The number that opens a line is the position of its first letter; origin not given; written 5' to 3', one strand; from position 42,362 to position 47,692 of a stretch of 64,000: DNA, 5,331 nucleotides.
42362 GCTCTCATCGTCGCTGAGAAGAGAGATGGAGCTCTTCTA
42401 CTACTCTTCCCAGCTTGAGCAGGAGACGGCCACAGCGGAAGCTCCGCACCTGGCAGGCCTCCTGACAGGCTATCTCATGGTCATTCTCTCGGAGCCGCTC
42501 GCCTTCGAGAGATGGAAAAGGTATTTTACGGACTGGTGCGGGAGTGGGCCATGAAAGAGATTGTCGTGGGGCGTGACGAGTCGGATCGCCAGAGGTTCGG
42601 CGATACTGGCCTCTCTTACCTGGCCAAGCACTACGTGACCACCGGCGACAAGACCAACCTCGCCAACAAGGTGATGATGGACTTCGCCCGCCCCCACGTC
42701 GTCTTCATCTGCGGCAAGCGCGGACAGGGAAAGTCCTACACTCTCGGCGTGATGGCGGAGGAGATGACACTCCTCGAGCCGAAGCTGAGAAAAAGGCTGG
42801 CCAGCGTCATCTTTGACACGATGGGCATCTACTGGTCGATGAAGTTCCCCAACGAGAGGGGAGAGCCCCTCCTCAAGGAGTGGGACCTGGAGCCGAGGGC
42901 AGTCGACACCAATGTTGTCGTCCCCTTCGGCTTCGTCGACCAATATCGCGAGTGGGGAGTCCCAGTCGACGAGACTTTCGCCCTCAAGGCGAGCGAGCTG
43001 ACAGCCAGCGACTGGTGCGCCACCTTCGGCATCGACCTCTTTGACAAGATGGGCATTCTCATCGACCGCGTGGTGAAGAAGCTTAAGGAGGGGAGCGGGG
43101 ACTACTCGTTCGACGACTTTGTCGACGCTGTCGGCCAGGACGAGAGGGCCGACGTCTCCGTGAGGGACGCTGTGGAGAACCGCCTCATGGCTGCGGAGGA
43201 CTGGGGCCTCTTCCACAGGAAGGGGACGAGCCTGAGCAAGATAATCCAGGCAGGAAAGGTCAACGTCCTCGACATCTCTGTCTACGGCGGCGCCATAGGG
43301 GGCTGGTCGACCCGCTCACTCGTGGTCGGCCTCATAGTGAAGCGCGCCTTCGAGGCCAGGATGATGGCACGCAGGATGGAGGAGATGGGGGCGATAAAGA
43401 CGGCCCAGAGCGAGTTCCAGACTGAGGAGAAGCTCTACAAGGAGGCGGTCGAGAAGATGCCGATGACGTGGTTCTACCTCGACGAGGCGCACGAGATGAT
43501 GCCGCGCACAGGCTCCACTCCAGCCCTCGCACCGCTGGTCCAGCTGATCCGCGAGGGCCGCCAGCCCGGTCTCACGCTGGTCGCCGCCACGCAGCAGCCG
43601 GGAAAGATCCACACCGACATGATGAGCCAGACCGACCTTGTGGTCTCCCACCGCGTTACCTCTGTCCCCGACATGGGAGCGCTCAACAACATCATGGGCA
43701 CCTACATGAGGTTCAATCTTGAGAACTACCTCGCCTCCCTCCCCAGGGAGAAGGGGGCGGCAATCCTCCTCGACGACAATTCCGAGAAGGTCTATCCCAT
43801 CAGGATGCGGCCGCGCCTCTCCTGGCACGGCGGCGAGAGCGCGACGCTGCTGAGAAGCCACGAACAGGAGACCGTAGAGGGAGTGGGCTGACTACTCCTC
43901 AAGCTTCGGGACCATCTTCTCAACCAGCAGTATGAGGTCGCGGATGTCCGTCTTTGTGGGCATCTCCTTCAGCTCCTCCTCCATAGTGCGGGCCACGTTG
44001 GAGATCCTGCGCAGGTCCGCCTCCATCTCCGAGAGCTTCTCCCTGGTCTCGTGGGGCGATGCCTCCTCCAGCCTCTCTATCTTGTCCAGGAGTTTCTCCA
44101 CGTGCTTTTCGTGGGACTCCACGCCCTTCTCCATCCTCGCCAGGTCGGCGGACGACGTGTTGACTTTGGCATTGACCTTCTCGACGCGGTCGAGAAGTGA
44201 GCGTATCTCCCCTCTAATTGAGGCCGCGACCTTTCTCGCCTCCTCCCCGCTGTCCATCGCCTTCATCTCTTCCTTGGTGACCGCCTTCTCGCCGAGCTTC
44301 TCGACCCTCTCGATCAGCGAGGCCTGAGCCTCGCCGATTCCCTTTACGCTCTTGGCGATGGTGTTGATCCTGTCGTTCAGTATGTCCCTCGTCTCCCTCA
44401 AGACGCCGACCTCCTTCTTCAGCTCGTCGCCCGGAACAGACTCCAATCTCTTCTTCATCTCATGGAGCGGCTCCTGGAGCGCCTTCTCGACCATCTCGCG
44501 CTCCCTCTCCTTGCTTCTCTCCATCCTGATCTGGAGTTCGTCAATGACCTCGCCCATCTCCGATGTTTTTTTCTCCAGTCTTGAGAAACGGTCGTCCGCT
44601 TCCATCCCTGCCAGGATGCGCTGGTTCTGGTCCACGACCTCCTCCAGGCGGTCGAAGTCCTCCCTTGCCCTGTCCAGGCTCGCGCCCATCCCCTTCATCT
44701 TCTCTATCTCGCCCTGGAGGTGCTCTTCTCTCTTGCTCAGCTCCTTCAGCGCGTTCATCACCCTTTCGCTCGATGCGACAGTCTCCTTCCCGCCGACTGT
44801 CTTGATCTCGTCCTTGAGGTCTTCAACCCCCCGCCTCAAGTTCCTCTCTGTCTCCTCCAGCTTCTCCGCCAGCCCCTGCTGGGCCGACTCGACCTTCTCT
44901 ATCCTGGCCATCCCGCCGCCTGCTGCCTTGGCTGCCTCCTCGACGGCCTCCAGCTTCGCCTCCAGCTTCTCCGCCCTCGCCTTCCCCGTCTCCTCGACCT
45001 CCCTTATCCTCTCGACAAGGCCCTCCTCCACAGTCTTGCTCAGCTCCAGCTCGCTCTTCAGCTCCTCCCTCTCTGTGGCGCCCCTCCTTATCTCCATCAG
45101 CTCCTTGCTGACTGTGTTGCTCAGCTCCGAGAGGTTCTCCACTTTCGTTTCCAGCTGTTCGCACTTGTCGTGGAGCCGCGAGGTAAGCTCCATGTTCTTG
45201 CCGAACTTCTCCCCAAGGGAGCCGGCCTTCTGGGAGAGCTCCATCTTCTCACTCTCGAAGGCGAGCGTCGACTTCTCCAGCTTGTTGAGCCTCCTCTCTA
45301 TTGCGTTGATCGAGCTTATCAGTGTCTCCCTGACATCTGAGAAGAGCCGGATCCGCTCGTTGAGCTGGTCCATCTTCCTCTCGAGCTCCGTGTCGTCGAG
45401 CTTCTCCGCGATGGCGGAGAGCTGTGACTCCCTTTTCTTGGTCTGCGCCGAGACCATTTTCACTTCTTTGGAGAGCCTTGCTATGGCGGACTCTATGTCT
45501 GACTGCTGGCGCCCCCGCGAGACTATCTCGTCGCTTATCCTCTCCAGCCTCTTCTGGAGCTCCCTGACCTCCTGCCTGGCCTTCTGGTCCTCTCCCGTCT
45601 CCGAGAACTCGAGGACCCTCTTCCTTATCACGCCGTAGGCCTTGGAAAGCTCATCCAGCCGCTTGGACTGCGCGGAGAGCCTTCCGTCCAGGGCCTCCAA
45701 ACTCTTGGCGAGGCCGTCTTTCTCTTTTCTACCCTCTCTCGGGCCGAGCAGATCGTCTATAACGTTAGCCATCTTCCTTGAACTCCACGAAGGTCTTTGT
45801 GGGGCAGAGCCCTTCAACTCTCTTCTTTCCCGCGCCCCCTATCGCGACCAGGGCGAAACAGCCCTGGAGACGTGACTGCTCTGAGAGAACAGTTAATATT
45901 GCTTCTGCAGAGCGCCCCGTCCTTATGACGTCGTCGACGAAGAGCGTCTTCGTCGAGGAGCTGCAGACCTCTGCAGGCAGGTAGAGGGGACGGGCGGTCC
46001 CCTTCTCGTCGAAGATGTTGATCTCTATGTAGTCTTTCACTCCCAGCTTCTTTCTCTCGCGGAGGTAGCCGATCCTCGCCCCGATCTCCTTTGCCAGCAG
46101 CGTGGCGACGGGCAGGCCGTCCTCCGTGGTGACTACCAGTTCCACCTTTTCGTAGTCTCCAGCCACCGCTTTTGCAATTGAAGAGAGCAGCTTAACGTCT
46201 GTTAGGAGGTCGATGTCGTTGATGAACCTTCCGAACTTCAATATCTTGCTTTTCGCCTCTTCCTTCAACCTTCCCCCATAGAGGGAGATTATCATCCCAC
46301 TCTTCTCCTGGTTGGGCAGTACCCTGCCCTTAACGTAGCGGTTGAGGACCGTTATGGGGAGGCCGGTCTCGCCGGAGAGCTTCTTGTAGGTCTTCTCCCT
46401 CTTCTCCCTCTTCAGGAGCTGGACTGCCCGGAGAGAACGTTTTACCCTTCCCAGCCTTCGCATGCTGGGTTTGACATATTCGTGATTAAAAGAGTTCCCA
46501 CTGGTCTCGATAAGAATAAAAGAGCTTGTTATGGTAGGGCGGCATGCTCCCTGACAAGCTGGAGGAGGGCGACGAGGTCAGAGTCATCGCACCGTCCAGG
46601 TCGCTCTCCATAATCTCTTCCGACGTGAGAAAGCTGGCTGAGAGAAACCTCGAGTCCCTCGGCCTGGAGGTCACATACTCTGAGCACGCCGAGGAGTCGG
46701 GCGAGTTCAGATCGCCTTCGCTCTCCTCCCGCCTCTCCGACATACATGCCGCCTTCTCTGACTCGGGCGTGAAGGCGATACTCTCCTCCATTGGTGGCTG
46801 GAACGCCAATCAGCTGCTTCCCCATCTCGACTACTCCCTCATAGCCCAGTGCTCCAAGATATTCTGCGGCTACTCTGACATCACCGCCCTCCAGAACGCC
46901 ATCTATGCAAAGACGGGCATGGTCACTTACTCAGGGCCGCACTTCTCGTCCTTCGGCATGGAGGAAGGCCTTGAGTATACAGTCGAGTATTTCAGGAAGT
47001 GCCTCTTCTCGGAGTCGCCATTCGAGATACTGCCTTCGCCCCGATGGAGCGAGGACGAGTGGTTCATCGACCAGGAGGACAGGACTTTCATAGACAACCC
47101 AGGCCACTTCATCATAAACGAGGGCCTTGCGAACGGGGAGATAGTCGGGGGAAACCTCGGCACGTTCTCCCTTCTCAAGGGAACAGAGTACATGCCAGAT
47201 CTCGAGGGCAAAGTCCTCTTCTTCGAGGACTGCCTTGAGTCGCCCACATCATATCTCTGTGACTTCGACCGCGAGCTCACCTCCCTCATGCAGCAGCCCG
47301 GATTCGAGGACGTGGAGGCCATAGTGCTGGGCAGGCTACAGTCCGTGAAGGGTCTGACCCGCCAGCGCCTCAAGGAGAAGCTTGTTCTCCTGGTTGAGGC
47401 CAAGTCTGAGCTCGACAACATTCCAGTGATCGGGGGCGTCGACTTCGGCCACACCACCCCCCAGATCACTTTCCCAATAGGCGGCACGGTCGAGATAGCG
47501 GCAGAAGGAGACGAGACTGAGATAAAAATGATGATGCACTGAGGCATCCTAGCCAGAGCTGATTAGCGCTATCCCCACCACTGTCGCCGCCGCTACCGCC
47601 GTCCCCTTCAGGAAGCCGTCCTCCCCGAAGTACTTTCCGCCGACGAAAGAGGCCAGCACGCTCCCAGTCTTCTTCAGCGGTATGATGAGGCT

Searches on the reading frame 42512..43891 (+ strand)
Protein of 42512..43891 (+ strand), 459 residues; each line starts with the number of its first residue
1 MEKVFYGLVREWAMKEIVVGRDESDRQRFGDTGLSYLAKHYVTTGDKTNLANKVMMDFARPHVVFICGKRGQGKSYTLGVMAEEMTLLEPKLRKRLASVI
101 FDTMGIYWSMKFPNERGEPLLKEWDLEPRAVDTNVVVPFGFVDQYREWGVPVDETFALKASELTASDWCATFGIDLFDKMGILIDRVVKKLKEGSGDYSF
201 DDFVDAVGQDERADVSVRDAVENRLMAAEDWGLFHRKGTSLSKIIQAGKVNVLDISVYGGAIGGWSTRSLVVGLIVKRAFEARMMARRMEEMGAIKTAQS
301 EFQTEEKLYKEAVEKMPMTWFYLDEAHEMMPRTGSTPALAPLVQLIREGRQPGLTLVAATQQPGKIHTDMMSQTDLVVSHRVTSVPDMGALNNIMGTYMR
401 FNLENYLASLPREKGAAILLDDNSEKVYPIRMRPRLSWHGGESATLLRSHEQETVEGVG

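Call 17: search_protein_families(library=pfam, proteins=[window:42512-43891:+], max_evalue=0.01)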
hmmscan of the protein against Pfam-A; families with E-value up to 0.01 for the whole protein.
window:42512-43891:+ (459 aa): 2 families
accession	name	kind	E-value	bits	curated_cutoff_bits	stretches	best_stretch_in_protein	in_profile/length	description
PF01935.23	DUF87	-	3.9e-07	30.8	23.2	1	66-257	28-203/220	Helicase HerA, central domain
PF00004.35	AAA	-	0.00092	20.1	21.2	0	300-375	41-124/131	ATPase family associated with various cellular activities (AAA)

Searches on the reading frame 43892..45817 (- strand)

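Call 17: search_protein_families(library=pfam, proteins=[window:43892-45817:-], max_evalue=0.01)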
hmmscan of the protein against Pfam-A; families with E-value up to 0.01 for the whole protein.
window:43892-45817:- (641 aa): 5 families
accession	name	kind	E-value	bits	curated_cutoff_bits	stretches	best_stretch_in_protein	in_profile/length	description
PF07889.17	DUF1664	-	2.5e-07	31.2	34.6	0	173-242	43-112/124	Protein of unknown function (DUF1664)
PF04513.17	Baculo_PEP_C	-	1.8e-06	28.5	38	0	109-183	19-100/140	Baculovirus polyhedron envelope protein, PEP, C terminus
PF05531.17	NPV_P10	-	0.00068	20.5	29.8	0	117-177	11-65/75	Nucleopolyhedrovirus P10 protein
PF01519.22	DUF16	-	0.00075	20.4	40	0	388-461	36-102/104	Protein of unknown function DUF16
PF04136.21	COG3_N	-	0.0028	18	27.9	0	186-240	15-69/147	Conserved oligomeric Golgi complex subunit 3, N-terminal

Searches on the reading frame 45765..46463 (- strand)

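Call 17: search_protein_families(library=pfam, proteins=[window:45765-46463:-], max_evalue=0.01)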
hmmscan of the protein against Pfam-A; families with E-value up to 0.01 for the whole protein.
window:45765-46463:- (232 aa): 1 family
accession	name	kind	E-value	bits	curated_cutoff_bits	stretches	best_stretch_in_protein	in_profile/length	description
PF01381.28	HTH_3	-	0.0049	17.3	23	0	18-63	4-49/55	Helix-turn-helix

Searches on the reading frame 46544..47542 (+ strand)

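Call 70: search_protein_families(library=pfam, proteins=[window:46544-47542:+], max_evalue=0.001)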
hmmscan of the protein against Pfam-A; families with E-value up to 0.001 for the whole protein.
window:46544-47542:+ (332 aa): 2 families
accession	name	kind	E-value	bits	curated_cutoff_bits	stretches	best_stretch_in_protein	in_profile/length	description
PF02016.21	Peptidase_S66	-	1.2e-31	109.7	25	1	12-131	1-121/121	LD-carboxypeptidase N-terminal domain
PF17676.7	Peptidase_S66C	-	4.5e-27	95.5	23.7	1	197-318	1-120/120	LD-carboxypeptidase C-terminal domain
